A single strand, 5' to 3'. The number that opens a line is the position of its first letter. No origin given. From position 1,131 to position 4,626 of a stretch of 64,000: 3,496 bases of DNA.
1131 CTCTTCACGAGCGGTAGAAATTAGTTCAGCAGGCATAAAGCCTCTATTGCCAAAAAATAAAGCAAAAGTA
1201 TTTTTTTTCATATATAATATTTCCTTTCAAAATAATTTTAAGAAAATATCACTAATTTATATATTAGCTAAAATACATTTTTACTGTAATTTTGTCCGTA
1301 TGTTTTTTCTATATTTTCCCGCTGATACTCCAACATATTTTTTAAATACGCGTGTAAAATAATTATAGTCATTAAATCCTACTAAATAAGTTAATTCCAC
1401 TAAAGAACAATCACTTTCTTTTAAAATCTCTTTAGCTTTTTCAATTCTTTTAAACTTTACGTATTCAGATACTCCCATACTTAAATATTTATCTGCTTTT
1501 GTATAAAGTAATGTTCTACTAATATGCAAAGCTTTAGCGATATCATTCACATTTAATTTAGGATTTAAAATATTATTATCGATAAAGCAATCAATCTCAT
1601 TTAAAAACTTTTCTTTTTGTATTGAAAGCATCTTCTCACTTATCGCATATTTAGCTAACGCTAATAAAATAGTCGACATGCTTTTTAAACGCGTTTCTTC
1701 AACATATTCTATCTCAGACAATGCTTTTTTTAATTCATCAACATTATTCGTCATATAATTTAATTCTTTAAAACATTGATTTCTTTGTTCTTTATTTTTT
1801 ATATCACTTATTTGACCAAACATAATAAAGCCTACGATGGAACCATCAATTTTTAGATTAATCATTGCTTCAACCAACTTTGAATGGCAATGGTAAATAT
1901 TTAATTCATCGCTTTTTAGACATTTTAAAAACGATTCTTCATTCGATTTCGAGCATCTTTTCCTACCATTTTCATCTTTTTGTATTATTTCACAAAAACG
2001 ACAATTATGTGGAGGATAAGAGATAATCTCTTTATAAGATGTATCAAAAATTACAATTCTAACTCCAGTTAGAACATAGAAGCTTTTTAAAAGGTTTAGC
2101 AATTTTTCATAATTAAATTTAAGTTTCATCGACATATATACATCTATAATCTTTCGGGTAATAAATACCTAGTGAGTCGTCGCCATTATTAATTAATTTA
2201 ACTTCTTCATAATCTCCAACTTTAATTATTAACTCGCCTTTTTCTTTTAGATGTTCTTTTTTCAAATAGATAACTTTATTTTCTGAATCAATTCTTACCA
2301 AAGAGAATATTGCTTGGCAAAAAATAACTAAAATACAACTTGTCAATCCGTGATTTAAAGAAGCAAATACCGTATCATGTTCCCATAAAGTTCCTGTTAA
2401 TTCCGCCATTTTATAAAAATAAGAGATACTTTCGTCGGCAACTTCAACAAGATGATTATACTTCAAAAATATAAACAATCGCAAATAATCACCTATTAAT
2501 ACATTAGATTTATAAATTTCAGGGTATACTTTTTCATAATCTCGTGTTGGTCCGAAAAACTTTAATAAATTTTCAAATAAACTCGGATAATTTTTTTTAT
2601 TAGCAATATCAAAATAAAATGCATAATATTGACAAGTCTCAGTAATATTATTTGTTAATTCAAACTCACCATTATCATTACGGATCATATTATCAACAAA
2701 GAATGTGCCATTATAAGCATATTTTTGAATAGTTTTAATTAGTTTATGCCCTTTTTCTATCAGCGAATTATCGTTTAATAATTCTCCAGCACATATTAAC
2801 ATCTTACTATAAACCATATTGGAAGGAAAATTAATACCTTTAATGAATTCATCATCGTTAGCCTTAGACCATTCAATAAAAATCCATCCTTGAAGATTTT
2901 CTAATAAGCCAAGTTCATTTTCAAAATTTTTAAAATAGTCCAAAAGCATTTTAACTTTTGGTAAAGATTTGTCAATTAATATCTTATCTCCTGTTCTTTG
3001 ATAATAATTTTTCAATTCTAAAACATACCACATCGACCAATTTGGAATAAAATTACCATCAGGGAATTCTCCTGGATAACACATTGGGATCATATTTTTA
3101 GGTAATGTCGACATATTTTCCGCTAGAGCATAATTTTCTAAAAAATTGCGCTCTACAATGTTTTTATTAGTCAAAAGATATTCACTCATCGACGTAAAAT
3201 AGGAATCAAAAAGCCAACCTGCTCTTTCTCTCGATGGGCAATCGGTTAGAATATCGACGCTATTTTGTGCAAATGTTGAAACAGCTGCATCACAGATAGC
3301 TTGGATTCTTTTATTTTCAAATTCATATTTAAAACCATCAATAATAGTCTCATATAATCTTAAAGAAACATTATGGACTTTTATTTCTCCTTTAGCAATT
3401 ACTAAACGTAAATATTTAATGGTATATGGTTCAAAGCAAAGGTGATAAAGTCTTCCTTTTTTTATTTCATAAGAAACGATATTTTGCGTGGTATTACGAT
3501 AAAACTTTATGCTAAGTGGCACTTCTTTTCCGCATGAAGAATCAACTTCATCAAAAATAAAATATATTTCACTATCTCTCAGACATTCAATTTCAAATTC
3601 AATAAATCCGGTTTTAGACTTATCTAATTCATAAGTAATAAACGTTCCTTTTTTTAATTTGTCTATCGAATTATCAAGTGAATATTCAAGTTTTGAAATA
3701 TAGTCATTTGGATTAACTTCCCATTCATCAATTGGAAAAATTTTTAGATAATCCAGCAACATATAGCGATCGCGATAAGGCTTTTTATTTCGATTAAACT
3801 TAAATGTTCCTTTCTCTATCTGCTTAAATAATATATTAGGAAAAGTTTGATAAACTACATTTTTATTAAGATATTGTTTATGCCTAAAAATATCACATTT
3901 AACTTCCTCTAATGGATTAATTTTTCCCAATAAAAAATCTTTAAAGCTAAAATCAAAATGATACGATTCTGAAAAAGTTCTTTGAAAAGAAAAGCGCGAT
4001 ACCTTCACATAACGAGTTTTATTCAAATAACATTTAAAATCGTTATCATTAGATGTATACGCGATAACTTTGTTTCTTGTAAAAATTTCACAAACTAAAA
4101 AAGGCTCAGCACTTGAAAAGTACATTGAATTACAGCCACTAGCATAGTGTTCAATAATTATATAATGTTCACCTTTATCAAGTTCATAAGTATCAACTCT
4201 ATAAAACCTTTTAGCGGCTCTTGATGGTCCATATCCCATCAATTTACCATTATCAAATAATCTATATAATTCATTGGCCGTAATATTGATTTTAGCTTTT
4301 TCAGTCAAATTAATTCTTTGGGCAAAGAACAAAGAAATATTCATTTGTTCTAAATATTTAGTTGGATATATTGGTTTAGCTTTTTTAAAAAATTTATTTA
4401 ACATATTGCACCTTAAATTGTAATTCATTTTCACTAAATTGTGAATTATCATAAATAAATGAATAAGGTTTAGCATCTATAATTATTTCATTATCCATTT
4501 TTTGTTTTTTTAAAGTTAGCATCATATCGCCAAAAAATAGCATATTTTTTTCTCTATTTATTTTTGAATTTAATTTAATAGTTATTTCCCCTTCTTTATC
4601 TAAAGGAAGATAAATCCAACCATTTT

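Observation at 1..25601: A 25-kb rhamnose-glycan utilisation supercluster that ties a GH78 rhamnosidase, surface beta-helix enzymes, an ATPase-less ABC importer, an orphan MsmX-type ATPase and rhaBAD into one functional unit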

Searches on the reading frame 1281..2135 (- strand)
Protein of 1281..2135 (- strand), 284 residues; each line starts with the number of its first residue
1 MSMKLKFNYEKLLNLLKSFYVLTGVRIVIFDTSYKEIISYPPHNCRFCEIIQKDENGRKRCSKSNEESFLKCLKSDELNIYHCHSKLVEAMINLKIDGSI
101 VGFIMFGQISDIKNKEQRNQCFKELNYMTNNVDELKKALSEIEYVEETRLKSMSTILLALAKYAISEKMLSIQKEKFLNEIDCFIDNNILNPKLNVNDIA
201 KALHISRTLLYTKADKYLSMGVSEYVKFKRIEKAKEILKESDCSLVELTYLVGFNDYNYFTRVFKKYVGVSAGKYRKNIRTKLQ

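Call 3: search_protein_families(library=pfam, proteins=[window:1281-2135:-], max_evalue=0.01)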
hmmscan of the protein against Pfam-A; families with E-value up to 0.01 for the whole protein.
window:1281-2135:- (284 aa): 3 families
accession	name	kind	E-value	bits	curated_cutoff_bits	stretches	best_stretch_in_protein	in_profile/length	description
PF10114.15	PocR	-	2.4e-31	109.1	23.9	1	7-167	3-160/162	Sensory domain found in PocR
PF12833.13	HTH_18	-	1.4e-15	57.8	33.6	1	199-277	1-79/80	Helix-turn-helix domain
PF00165.29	HTH_AraC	-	1.1e-13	51.3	26.6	2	242-277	8-42/42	Bacterial regulatory helix-turn-helix proteins, AraC family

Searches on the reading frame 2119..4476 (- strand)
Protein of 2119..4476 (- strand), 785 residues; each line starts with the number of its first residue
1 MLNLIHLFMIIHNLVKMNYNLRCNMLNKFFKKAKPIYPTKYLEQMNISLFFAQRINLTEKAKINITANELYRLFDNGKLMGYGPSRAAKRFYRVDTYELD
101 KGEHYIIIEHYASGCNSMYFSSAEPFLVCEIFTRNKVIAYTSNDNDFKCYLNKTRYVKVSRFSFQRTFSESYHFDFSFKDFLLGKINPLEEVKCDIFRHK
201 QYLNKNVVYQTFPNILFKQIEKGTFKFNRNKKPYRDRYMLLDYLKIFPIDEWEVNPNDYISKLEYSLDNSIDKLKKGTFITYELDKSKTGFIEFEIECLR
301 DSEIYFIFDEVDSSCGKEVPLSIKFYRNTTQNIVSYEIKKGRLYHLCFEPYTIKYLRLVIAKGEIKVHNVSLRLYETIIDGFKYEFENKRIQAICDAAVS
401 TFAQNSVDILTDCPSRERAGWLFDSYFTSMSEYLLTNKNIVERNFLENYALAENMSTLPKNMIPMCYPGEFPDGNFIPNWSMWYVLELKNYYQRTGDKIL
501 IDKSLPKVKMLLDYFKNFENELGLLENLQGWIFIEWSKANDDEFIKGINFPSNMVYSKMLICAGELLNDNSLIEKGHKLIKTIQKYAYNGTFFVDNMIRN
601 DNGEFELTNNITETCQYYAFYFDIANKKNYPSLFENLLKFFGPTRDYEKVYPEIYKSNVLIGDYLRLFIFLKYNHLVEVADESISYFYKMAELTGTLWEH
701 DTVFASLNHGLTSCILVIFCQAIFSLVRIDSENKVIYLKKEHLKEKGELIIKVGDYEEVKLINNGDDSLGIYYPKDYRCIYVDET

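Call 3: search_protein_families(library=pfam, proteins=[window:2119-4476:-], max_evalue=0.01)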
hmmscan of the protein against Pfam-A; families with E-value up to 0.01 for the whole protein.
window:2119-4476:- (785 aa): 1 family
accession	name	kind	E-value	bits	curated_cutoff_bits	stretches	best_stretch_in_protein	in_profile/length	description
PF17389.8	Bac_rhamnosid6H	-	1.3e-18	67.8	24.5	1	387-542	9-161/339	Bacterial alpha-L-rhamnosidase 6 hairpin glycosidase domain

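Call 12: search_solved_structures(query=window:2119-4476:-, max_evalue=0.01)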
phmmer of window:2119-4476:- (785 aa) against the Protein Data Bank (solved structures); distinct sequences matched with E-value up to 0.01: 3.
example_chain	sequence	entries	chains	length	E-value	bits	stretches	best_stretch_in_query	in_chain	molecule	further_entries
2okx_A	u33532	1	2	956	1.6e-13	53.2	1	330-549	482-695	Rhamnosidase B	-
3cih_A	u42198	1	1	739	7.2e-07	31.3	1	473-632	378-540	Putative alpha-rhamnosidase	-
4xhc_A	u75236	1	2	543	0.0044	18.7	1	389-539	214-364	Alpha-L-rhamnosidase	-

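Call 29: search_protein_families(library=ncbifam, proteins=[window:2119-4476:-], max_evalue=0.001)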
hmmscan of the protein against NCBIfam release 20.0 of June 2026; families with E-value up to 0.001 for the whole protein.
window:2119-4476:- (785 aa): 0 families

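Call 56: search_protein_families(library=pfam, proteins=[window:2119-4476:-], max_evalue=10)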
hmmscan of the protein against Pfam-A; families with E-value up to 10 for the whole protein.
window:2119-4476:- (785 aa): 1 family
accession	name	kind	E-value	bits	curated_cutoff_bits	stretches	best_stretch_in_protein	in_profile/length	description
PF17389.8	Bac_rhamnosid6H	-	1.3e-18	67.8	24.5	1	387-542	9-161/339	Bacterial alpha-L-rhamnosidase 6 hairpin glycosidase domain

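Call 67: search_solved_structures(query=window:2119-4404:-, max_evalue=0.00001, show_alignments=2)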
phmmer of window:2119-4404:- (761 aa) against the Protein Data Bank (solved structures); distinct sequences matched with E-value up to 0.00001: 2.
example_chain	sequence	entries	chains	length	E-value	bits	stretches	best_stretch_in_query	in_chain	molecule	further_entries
2okx_A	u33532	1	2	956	1.5e-13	53.4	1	306-525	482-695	Rhamnosidase B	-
3cih_A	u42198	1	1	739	7.9e-07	31.2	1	449-608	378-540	Putative alpha-rhamnosidase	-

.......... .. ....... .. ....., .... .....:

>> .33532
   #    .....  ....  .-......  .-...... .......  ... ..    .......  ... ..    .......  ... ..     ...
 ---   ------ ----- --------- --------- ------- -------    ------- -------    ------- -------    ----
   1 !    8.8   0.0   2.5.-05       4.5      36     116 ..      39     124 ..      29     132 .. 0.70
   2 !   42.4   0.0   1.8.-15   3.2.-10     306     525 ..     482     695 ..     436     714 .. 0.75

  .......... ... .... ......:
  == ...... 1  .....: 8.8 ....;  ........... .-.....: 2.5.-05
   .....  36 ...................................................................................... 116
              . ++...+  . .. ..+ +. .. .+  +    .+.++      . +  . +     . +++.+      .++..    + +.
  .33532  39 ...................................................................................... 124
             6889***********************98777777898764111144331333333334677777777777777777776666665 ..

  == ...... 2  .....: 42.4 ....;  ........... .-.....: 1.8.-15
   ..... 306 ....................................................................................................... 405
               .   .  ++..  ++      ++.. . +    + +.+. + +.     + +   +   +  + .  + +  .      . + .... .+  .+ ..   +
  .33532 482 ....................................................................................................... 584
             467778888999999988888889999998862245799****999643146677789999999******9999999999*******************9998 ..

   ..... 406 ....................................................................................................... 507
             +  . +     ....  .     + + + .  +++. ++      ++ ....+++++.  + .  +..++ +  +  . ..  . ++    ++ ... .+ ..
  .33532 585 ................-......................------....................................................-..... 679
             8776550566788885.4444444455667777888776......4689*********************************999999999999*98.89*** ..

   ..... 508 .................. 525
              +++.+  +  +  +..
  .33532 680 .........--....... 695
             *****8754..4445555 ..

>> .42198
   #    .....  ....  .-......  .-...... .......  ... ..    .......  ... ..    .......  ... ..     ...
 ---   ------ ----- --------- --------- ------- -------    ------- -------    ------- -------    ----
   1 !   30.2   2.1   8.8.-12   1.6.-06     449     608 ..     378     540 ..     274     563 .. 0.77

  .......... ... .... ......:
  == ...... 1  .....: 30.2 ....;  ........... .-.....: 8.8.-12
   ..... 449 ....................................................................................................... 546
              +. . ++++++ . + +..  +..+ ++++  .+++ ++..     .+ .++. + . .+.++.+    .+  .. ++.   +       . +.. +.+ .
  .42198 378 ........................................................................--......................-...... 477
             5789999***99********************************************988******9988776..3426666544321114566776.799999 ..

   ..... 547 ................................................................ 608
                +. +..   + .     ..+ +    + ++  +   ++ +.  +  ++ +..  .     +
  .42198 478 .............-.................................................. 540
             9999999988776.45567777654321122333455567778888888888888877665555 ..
